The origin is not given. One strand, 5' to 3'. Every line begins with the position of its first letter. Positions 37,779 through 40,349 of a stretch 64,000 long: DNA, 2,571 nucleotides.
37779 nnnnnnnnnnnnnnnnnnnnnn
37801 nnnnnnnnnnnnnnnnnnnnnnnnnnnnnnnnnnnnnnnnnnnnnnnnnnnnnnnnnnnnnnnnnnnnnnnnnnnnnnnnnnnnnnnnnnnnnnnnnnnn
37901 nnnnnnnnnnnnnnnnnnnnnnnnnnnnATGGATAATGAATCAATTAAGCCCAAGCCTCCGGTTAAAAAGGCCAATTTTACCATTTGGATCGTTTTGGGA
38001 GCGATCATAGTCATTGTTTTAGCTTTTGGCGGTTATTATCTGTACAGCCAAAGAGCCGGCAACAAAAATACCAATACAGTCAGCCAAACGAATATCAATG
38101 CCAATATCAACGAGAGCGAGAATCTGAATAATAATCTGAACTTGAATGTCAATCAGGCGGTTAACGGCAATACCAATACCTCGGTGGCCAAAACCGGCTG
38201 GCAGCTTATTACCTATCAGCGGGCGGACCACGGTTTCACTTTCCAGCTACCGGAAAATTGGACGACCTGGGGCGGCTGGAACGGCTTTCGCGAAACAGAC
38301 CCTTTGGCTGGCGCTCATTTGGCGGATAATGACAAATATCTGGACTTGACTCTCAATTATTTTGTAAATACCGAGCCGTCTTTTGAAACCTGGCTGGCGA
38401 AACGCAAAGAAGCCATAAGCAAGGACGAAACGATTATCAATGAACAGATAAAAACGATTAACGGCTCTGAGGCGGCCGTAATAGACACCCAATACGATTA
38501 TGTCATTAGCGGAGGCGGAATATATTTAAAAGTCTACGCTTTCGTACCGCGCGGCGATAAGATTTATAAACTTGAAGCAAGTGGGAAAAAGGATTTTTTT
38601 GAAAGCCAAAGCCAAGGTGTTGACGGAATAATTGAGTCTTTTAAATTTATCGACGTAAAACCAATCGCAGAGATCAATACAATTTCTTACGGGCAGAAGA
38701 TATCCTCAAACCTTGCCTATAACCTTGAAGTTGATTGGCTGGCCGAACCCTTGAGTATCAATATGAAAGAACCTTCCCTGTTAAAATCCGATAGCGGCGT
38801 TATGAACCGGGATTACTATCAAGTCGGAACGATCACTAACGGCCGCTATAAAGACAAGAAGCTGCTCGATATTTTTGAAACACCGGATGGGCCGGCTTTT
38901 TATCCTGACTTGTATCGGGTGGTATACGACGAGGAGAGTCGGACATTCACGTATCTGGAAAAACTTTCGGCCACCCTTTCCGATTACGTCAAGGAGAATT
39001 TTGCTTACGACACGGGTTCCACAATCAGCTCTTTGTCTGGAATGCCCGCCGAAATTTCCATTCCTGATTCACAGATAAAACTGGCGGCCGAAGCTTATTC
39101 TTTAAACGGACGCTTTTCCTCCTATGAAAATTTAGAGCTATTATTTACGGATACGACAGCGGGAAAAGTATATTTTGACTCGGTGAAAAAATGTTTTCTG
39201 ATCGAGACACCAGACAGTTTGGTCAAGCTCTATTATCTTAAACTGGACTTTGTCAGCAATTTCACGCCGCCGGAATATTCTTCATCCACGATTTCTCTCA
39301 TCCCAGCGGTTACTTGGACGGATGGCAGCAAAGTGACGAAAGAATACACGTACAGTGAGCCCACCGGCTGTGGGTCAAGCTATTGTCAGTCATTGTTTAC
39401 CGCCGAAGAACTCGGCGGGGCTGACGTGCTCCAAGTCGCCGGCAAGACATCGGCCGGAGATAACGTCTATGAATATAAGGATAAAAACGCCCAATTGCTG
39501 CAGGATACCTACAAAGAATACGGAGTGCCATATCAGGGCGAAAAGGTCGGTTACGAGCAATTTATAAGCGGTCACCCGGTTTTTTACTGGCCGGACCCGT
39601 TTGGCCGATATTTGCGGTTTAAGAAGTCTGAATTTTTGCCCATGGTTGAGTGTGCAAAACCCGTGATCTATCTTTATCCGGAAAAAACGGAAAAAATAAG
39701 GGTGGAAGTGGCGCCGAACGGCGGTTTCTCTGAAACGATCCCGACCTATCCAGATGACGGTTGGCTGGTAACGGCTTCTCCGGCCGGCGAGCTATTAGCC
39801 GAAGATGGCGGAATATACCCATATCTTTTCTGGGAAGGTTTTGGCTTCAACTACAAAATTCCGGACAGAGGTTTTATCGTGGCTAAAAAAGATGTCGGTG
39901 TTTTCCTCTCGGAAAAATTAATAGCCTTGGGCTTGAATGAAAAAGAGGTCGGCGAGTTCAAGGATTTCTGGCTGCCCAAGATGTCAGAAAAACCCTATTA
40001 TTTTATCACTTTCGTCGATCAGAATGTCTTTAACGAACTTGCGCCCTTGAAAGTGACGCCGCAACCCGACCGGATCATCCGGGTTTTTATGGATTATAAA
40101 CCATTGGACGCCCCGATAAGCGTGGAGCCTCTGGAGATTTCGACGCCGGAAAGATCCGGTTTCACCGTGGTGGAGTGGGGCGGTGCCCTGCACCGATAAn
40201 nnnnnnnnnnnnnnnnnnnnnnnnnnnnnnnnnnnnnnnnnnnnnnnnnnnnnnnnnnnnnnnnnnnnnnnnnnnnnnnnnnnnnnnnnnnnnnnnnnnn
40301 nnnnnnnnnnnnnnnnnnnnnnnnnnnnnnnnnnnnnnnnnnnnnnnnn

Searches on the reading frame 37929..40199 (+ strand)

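Call 3: search_protein_families(library=pfam, proteins=[window:37929-40199:+], max_evalue=0.01)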
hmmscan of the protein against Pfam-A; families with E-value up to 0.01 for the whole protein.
window:37929-40199:+ (756 aa): 1 family
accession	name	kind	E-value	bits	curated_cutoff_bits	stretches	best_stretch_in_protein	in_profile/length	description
PF18933.6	PsbP_2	-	0.0069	16.9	27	0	76-240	26-184/184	PsbP-like protein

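Call 4: search_protein_families(library=ncbifam, proteins=[window:37929-40199:+], max_evalue=0.01)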
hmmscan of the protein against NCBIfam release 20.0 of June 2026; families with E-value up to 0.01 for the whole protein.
window:37929-40199:+ (756 aa): 0 families
